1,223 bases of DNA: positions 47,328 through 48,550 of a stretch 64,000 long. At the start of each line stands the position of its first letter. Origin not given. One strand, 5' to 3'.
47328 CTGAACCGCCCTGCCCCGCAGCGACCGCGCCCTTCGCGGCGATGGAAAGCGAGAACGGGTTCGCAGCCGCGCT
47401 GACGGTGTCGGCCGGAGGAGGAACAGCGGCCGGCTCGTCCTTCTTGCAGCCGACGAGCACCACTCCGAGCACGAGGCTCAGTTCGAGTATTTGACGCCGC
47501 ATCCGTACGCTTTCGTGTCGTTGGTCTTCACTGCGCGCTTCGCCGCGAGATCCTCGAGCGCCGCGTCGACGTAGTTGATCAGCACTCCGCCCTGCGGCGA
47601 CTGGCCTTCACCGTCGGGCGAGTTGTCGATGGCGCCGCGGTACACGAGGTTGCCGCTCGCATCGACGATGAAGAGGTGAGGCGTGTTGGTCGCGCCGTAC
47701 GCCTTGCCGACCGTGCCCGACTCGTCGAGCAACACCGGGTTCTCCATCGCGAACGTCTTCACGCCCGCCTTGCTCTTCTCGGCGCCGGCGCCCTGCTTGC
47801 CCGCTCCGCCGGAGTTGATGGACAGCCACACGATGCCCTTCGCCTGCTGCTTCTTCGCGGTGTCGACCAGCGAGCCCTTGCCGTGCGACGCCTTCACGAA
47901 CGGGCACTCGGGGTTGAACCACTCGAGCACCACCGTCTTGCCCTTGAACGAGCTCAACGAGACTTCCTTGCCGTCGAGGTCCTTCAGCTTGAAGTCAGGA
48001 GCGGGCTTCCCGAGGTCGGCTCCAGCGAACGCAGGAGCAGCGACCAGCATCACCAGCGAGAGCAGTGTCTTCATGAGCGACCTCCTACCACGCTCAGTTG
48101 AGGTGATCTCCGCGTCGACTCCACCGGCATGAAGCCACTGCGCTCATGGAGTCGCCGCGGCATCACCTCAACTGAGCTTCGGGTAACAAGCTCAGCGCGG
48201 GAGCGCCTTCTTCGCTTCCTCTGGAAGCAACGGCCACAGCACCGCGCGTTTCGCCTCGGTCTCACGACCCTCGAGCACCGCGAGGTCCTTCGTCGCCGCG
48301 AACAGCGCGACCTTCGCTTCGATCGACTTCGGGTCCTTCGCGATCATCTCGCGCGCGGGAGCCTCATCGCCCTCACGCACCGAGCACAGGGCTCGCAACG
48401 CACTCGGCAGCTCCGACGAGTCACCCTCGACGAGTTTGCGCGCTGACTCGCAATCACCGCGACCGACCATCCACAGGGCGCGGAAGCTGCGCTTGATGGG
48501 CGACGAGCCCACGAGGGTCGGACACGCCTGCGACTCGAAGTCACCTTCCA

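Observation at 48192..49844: Rhomboid-like pseudoprotease fused to a TPR-like domain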

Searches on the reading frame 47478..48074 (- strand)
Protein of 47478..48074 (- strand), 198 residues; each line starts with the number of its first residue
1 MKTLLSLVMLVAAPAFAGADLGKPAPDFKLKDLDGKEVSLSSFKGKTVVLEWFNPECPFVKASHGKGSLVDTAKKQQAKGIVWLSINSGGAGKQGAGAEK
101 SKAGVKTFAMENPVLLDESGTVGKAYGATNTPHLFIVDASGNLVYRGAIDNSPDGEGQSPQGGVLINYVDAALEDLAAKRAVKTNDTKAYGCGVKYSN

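Call 7: search_protein_families(library=pfam, proteins=[window:47478-48074:-], max_evalue=0.001)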
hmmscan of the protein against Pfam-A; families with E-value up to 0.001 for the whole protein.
window:47478-48074:- (198 aa): 2 families
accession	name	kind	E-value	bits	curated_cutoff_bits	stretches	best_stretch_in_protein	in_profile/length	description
PF08534.16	Redoxin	-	2.1e-18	66.9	26.6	1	22-152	3-137/148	Redoxin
PF00578.27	AhpC-TSA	-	2.2e-17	63.6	26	1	22-145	2-123/124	AhpC/TSA family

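Call 33: find_related_loci(query=window:47478-48074:-, collection=genome_contigs, flank=10000)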
Query window:47478-48074:- (198 aa) in genome_contigs; peptide patterns used: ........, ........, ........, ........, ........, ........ (x = any residue, [..] = any of these).
600 stretches matched a pattern (row limit reached: there are more); 531 encode a relative of the query (tblastn E <= 1e-3); the best 80 are kept; 80 distinct loci.
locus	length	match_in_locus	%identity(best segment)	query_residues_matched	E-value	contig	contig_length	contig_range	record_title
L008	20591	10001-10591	88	1-198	8e-115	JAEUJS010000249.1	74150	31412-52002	MAG: Archangium sp. isolate new MAG-75 k141_356025, whole genome shotgun sequence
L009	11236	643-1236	83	1-198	2e-112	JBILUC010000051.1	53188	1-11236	MAG: Archangium sp. isolate ME2018-07-27_3300044621_group8_bin65 Rohwer_bin1477_scaffold_218_c1, whole genome shotgun se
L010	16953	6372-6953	80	5-198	3e-106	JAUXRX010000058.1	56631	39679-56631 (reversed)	MAG: Archangium sp. isolate C12_metabat.bin.17_sub C12_k141_436724, whole genome shotgun sequence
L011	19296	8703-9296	78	1-198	2e-105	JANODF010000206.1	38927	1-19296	MAG: Archangium sp. isolate VAR_17_metabat_192 VAR_17_k141_2847772, whole genome shotgun sequence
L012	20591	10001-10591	79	1-198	4e-100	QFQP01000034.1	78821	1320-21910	MAG: Archangium gephyra isolate S2_003_000_R2_14 S2_003_000_R2_scaffold_358, whole genome shotgun sequence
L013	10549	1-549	80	16-198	4e-99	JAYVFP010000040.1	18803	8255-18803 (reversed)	MAG: Archangium sp. isolate GL44_UP_metabat_111 GL44_UP_metabat_111_39, whole genome shotgun sequence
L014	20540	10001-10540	79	19-198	5e-97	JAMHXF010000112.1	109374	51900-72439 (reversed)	MAG: Archangium sp. isolate UR_AS_maxbin.062 k201_270303, whole genome shotgun sequence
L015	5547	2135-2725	77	1-198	2e-95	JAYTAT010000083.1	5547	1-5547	MAG: Archangium sp. isolate GFS_13965 GFS_13965_82, whole genome shotgun sequence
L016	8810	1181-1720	75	17-196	3e-94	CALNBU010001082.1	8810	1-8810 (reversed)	MAG TPA_asm: uncultured Archangium sp. isolate SRR1561996_bin.33_CONCOCT_v1.1_MAG genome assembly, contig: ERZ724032.757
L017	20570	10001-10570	75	7-196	3e-93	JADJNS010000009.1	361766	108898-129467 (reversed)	MAG: Archangiaceae bacterium isolate EsbW_18-Q3-R4-48_MAXAC.252 tig00004804-10-3608510, whole genome shotgun sequence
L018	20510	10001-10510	81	27-196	8e-93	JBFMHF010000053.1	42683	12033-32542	MAG: Myxococcota bacterium isolate MAG316 MAG316_53, whole genome shotgun sequence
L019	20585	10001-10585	74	3-196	7e-93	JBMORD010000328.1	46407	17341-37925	MAG: Myxococcota bacterium isolate Betzabe_MAG171 MAG171_328, whole genome shotgun sequence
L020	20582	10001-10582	73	2-196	3e-91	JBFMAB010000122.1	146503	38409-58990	MAG: Myxococcota bacterium isolate MAG127 MAG127_122, whole genome shotgun sequence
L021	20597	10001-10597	69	1-196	3e-89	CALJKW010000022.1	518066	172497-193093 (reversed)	MAG TPA_asm: uncultured Myxococcales bacterium isolate SRR6227243_bin.56_CONCOCT_v1.1_MAG genome assembly, contig: ERZ79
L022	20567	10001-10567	72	13-198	1e-88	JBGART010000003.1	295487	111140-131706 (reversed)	MAG: Myxococcaceae bacterium isolate MAG_MBR_H10.11 MBRH10-11_opera_contig_156, whole genome shotgun sequence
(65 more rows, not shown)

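Call 55: search_protein_families(library=ncbifam, proteins=[window:47478-48074:-], max_evalue=0.01)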
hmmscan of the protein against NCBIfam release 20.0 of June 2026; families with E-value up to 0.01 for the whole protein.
window:47478-48074:- (198 aa): 10 families
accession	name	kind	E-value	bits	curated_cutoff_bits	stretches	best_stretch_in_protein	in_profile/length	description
NF002854.0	PRK03147.1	subfamily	1.8e-11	44.2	170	1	20-144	37-153/176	thiol-disulfide oxidoreductase ResA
NF041054.1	WAxxUGC_long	equivalog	2.6e-07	30.3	300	1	24-148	83-198/354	ResA-like WAxxUGC motif-containing protein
NF038285.1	deiodinase_rel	hypoth_equivalog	1.1e-06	28.4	250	1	16-62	173-222/347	deiodinase family protein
NF040737.1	peroxi_PrxU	equivalog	2e-06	27.7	270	1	19-130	36-149/233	thioredoxin-dependent peroxiredoxin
TIGR00385.1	dsbE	subfamily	1.2e-05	25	123.15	1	18-148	33-155/173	DsbE family thiol:disulfide interchange protein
NF041202.1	StoA_CxxC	exception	1.5e-05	25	210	1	7-144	17-145/163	endospore biogenesis thiol-disulfide oxidoreductase StoA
NF011941.0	PRK15412.1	equivalog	3.1e-05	23.6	359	1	18-151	38-163/185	thiol:disulfide interchange protein DsbE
NF006960.0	PRK09437.1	equivalog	4.7e-05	23.3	140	1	21-109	6-93/156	thioredoxin-dependent thiol peroxidase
NF047696.1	ThlDiSintTplARhiz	equivalog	0.0017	18.1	230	1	15-57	67-109/219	thiol:disulfide interchange protein TlpA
TIGR02661.1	MauD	equivalog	0.0051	16.3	188.6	0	17-61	44-90/189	methylamine dehydrogenase accessory protein MauD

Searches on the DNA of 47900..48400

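Call 82: search_rna_families(source=window, start=47900, end=48400, threshold=evalue, max_evalue=1)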
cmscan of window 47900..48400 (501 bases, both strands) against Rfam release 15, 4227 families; matches with E-value up to 1: 3.
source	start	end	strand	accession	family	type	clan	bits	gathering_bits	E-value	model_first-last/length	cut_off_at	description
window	48092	48177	-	RF04141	MIR8622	Gene; miRNA;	-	26.1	197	0.0091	1-212/212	no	MIR8622 microRNA precursor family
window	48092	48177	-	RF04104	MIR918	Gene; miRNA;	-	25.3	268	0.019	1-265/265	no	MIR918 microRNA precursor family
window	48097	48172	-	RF01390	isrG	Gene; sRNA;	-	13.8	100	0.16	117-217/279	no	isrG Hfq binding RNA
